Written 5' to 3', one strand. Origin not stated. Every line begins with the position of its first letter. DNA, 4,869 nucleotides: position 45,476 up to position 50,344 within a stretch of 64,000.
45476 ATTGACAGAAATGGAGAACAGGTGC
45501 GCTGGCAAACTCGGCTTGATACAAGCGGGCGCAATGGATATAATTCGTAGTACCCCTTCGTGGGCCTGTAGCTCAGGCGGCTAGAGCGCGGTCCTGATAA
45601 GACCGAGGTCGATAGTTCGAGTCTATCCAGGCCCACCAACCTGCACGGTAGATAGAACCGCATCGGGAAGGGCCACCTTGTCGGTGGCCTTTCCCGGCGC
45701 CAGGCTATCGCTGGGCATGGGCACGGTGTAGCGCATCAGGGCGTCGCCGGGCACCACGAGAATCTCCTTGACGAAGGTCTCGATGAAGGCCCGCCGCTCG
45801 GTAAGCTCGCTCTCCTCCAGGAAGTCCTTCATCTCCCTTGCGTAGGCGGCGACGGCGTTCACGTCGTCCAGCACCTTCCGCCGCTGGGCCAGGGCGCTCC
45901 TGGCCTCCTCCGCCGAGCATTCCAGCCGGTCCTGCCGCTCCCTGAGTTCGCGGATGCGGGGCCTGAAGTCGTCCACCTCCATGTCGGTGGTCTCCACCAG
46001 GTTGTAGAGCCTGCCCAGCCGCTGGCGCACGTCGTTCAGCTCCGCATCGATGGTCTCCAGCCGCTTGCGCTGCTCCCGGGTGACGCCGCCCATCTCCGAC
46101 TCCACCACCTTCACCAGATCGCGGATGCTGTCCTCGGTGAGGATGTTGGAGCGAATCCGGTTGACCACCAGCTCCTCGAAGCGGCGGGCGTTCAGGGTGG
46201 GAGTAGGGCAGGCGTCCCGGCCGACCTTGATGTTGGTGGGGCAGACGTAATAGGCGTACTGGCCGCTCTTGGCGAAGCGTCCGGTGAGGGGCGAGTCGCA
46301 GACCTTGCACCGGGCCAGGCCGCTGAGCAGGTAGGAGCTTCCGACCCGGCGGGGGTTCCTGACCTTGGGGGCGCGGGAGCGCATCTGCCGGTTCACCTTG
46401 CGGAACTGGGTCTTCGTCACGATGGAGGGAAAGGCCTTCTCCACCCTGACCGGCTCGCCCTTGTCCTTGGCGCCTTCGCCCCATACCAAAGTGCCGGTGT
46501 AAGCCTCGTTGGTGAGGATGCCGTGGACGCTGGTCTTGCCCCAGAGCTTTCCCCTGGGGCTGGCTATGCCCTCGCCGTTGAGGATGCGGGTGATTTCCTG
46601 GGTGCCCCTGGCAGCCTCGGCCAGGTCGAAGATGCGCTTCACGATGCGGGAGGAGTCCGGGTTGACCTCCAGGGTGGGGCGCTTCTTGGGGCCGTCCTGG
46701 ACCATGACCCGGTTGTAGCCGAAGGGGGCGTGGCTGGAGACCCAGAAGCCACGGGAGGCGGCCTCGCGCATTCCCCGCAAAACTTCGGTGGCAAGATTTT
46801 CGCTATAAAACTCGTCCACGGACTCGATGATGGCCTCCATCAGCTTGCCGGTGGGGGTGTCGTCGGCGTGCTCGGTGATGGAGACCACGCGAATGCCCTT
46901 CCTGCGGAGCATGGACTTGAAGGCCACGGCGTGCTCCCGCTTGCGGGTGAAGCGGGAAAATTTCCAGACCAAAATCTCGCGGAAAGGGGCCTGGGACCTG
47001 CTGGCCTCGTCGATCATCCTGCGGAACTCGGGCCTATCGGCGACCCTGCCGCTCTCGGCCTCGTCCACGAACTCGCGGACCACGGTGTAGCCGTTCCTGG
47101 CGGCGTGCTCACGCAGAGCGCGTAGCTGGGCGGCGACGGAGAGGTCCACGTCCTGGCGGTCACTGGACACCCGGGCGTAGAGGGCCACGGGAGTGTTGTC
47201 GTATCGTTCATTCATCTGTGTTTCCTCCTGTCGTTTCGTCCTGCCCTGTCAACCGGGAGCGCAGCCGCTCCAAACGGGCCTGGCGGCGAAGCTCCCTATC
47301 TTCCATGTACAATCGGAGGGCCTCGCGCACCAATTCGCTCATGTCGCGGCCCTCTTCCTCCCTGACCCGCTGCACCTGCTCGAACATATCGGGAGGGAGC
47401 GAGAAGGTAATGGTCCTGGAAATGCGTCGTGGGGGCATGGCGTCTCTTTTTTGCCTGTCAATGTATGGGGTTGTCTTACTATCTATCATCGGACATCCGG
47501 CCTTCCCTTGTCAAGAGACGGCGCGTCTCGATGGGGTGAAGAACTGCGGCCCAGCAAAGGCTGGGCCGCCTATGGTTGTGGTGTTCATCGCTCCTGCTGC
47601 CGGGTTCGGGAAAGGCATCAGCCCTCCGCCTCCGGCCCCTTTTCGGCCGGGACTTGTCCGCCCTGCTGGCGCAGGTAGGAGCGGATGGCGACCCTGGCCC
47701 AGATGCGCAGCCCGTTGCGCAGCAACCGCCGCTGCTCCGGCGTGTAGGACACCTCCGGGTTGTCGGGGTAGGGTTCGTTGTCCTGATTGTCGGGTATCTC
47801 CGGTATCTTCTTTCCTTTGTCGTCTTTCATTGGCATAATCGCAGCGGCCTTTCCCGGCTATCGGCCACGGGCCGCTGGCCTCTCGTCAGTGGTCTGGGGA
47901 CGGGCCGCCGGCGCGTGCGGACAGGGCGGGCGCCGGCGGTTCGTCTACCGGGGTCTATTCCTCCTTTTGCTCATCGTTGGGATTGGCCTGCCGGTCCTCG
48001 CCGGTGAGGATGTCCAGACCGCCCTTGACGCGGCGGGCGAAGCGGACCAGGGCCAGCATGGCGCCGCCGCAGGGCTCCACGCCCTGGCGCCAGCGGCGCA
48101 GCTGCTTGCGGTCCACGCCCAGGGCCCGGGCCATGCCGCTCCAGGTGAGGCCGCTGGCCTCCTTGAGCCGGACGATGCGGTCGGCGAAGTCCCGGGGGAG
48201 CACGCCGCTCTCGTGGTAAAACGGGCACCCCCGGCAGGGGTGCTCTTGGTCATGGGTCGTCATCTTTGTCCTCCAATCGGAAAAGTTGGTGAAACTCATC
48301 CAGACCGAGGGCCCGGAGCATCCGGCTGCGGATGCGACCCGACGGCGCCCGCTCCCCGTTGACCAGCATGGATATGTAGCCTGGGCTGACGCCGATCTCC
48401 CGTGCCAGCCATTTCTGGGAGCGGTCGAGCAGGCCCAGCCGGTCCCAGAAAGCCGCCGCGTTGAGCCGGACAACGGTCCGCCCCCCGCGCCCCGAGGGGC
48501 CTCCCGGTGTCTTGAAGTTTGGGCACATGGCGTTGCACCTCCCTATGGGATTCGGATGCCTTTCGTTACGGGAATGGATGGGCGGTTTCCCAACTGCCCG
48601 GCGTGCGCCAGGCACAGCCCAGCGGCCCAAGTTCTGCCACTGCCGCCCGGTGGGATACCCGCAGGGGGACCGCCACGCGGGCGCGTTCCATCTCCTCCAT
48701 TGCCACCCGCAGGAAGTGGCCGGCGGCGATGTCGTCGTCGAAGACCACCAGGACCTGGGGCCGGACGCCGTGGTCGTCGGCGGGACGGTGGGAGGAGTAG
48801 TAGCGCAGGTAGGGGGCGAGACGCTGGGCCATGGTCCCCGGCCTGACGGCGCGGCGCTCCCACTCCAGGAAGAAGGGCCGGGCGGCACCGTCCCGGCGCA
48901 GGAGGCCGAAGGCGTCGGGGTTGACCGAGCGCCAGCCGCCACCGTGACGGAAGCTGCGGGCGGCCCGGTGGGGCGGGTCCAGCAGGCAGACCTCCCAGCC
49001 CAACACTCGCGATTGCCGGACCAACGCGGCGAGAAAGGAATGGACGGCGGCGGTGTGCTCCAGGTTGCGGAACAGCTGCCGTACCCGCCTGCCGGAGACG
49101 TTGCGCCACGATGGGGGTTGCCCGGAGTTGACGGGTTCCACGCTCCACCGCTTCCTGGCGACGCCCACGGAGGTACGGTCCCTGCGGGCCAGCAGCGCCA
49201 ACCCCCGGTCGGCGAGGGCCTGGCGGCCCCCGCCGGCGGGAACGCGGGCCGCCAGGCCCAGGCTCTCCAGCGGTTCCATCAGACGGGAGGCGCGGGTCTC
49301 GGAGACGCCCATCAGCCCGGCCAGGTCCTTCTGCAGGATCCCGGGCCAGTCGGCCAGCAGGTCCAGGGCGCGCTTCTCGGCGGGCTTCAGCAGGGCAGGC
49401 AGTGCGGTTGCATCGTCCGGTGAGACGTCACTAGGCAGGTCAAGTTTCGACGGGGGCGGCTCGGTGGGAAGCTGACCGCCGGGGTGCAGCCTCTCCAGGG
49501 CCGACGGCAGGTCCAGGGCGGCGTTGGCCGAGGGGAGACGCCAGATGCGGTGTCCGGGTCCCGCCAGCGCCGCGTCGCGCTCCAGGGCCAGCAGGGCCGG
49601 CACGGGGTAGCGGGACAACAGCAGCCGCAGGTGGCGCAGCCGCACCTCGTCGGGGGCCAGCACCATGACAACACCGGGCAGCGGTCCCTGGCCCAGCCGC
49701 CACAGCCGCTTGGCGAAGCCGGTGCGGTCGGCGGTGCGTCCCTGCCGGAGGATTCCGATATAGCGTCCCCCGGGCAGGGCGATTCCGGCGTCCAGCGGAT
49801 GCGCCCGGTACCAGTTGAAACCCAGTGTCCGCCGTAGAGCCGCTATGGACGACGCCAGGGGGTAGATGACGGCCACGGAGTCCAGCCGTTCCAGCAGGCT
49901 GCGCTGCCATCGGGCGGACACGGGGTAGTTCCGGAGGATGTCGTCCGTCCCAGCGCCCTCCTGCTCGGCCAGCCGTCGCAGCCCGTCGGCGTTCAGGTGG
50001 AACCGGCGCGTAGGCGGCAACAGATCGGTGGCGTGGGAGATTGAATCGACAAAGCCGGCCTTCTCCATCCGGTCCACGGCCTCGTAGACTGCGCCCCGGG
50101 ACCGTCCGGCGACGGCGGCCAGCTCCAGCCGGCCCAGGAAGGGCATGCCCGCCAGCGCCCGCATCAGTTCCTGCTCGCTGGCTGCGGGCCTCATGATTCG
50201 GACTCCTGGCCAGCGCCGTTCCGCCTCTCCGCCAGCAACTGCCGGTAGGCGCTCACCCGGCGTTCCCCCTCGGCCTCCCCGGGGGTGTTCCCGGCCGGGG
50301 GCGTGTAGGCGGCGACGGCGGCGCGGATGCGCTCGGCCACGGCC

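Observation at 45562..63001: tRNA-Ile-adjacent, GC-shifted integrative conjugative element with a minimal FATA-like type IV secretion set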

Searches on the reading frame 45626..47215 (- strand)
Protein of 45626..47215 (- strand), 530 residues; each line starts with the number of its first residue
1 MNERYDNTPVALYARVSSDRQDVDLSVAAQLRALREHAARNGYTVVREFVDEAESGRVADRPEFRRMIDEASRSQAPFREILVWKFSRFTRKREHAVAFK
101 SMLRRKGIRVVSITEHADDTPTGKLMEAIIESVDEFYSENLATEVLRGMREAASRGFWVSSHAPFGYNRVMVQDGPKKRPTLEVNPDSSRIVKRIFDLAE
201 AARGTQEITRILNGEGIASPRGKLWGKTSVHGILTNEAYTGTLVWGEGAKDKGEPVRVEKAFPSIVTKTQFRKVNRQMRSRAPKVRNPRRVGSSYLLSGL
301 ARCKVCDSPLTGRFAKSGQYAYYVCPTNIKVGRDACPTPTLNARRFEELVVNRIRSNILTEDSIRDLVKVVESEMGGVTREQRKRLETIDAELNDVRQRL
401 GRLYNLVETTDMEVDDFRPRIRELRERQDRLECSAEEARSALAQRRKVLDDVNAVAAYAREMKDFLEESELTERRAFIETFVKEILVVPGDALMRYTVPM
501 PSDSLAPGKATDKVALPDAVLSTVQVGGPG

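Call 5: search_protein_families(library=pfam, max_evalue=0.01, proteins=[window:45626-47215:-])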
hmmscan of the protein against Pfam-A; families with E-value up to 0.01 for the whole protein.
window:45626-47215:- (530 aa): 3 families
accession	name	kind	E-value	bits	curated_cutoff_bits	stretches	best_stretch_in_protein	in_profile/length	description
PF00239.26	Resolvase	-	2.2e-33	115.9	23.3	1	10-156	1-143/145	Resolvase, N terminal domain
PF07508.19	Recombinase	-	5.5e-21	75.2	21.1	1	186-281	1-102/102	Recombinase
PF13408.12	Zn_ribbon_recom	-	4.9e-13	49.7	25.3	1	296-355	1-58/58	Recombinase zinc beta ribbon domain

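Call 6: search_protein_families(library=ncbifam, max_evalue=0.01, proteins=[window:45626-47215:-])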
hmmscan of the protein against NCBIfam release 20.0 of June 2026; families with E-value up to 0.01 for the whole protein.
window:45626-47215:- (530 aa): 8 families
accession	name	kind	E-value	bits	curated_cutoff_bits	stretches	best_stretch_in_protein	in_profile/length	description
NF047343.1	SCCmet_CcrB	equivalog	4.3e-35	121.4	900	1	6-469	5-474/542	cassette chromosome recombinase CcrB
NF041201.1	recomb_XisF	equivalog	1.1e-28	100.5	375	1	13-487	4-462/465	fdxN element excision recombinase XisF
NF047344.1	SCCmet_CcrA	equivalog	1.1e-27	97.3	700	1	13-430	7-386/442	cassette chromosome recombinase CcrA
NF047347.1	SCCmet_CcrC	equivalog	2.5e-21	75.8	900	1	9-449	4-463/558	cassette chromosome recombinase CcrC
NF049883.1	resolv_YneB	equivalog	2.2e-10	40.4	175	1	11-157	3-147/211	YneB family resolvase-like protein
NF033518.0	transpos_IS607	equivalog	4.5e-10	39.4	110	1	6-136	52-174/187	IS607 family transposase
TIGR02169.1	SMC_prok_A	equivalog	0.0061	14.3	729.4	1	380-462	389-761/1165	chromosome segregation protein SMC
NF041035.1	Rad50_Halo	equivalog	0.0073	14.7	1000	0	380-453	568-640/883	DNA double-strand break repair ATPase Rad50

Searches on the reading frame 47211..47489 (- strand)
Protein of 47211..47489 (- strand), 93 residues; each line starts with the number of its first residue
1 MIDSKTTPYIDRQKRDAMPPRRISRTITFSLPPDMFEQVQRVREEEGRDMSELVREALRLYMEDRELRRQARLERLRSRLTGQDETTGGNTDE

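Call 5: search_protein_families(library=pfam, max_evalue=0.01, proteins=[window:47211-47489:-])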
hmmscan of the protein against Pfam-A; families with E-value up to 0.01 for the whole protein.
window:47211-47489:- (93 aa): 1 family
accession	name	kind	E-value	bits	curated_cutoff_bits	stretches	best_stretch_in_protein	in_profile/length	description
PF01402.27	RHH_1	-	1.6e-08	34.6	20.5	1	27-63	2-38/39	Ribbon-helix-helix protein, copG family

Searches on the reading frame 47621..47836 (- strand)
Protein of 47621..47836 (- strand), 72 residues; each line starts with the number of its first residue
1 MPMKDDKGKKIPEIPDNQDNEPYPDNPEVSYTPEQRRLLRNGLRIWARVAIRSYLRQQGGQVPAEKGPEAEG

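Call 41: search_protein_families(library=pfam, max_evalue=1, proteins=[window:47621-47836:-])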
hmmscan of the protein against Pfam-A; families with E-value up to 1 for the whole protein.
window:47621-47836:- (72 aa): 1 family
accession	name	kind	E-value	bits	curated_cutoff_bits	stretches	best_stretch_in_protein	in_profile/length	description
PF11445.13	DUF2894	-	0.044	14.8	25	1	22-68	106-145/185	Protein of unknown function (DUF2894)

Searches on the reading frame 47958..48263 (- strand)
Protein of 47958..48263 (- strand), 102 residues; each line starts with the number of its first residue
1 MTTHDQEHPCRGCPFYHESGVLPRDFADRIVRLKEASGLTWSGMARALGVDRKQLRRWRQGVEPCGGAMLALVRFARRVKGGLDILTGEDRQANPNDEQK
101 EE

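Call 5: search_protein_families(library=pfam, max_evalue=0.01, proteins=[window:47958-48263:-])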
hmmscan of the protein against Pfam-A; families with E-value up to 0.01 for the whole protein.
seq(102 aa): 5 families
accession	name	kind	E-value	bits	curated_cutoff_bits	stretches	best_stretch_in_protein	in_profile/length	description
PF01527.26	HTH_Tnp_1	-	3.9e-05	24.2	24.1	1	26-67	11-49/75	Transposase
PF13384.12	HTH_23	-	0.00012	22.2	24.6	1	29-60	9-39/50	Homeodomain-like domain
PF05269.17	Phage_CII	-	0.00092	19.8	21.3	1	34-94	19-86/91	Bacteriophage CII protein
PF13560.12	HTH_31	-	0.0013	19.4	27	1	26-65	2-42/64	Helix-turn-helix domain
PF13518.12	HTH_28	-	0.002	18.6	25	1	29-61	4-35/52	Helix-turn-helix domain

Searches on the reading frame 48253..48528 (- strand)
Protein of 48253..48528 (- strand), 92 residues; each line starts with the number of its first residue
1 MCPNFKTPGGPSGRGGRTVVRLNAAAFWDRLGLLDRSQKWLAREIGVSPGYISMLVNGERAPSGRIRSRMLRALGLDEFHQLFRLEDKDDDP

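Call 5: search_protein_families(library=pfam, max_evalue=0.01, proteins=[window:48253-48528:-])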
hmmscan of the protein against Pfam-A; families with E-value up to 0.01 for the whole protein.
seq(92 aa): 2 families
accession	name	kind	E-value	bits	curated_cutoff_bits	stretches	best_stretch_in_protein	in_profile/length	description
PF01381.28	HTH_3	-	4.2e-09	36.8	23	1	33-77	7-51/55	Helix-turn-helix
PF13560.12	HTH_31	-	3.7e-06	27.6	27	1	36-78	15-58/64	Helix-turn-helix domain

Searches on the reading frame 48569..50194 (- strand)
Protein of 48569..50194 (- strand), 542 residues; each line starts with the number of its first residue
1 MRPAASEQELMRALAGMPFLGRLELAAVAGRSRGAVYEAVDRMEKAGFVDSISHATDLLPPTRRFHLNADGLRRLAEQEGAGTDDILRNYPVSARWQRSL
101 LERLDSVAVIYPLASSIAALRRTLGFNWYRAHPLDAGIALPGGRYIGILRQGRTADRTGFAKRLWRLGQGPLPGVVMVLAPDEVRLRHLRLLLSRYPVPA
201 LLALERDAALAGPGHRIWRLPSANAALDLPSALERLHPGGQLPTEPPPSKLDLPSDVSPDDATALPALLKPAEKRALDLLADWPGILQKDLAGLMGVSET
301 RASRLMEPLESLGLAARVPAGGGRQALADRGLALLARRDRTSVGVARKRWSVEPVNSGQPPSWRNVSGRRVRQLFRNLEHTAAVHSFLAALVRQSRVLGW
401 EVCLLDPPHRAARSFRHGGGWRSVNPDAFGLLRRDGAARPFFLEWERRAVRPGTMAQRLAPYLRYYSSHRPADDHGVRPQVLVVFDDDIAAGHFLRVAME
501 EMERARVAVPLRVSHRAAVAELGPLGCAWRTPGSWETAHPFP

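Call 5: search_protein_families(library=pfam, max_evalue=0.01, proteins=[window:48569-50194:-])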
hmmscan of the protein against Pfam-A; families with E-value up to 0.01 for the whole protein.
seq(542 aa): 7 families
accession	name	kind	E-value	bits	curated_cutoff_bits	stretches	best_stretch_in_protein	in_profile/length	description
PF12802.13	MarR_2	-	2.3e-09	37.7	27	1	269-324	3-59/61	MarR family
PF13814.12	Replic_Relax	-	4.7e-09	37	25.3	1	295-480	19-190/191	Replication-relaxation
PF01047.28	MarR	-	5e-08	33.2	24.6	1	24-57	22-55/59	MarR family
PF13412.12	HTH_24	-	7.5e-07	29.1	21.9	0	23-49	21-47/48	Winged helix-turn-helix DNA-binding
PF01978.25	TrmB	-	4.5e-05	23.7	25.6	1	24-53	27-56/68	Sugar-specific transcriptional regulator TrmB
PF03551.20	PadR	-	0.00059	20.2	27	1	32-77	30-75/75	Transcriptional regulator PadR-like family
PF13545.12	HTH_Crp_2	-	0.0034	17.8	27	0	288-316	25-53/70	Crp-like helix-turn-helix domain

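Call 43: search_solved_structures(query=window:48569-50194:-, max_evalue=1)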
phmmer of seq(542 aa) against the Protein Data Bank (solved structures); distinct sequences matched with E-value up to 1: 2.
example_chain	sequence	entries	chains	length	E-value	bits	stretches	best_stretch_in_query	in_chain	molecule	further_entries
6c28_A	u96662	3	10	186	0.11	14.5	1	265-340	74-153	Transcriptional regulator, MarR family | CouR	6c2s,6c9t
4esb_A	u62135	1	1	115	0.44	12.5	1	31-79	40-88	Transcriptional regulator, PadR family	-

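Call 68: search_solved_structures(query=A3, max_evalue=1)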
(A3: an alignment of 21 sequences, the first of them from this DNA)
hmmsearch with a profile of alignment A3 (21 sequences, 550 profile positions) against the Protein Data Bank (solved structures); distinct sequences matched with E-value up to 1: 14.
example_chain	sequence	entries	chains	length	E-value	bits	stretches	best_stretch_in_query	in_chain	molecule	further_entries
6c28_A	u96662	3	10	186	0.00022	23.2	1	266-346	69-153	Transcriptional regulator, MarR family | CouR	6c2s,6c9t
3cdh_A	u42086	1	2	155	0.0024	19.8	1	261-340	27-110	Transcriptional regulator, MarR family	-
5hsm_A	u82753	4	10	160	0.0034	19.3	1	266-363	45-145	Uncharacterized HTH-type transcriptional regulator Rv2887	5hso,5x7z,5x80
3cta_A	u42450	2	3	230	0.0091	17.9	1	291-341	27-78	Riboflavin kinase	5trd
4esb_A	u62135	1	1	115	0.0099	17.8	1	29-80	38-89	Transcriptional regulator, PadR family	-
8aga_A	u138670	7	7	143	0.019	16.8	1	8-78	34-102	Transcriptional regulator HosA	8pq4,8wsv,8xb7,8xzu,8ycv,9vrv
3cuo_A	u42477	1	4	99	0.076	14.8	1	262-331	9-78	Uncharacterized HTH-type transcriptional regulator ygaV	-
1r22_A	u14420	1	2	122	0.094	14.5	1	249-335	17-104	Transcriptional repressor smtB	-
1r1t_A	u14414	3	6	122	0.24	13.2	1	251-335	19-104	Transcriptional repressor smtB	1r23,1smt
1lj9_A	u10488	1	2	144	0.38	12.5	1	286-330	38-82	transcriptional regulator SlyA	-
6ba9_A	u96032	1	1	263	0.44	12.3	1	158-228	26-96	Iron aquisition yersiniabactin synthesis enzyme, YbtT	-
6ba8_A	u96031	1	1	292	0.57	12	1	158-227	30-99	Iron aquisition yersiniabactin synthesis enzyme, YbtT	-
6abt_B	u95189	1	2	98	0.71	11.6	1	33-76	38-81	PadR family transcriptional regulator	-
6abq_B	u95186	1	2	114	0.98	11.2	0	33-76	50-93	PadR family transcriptional regulator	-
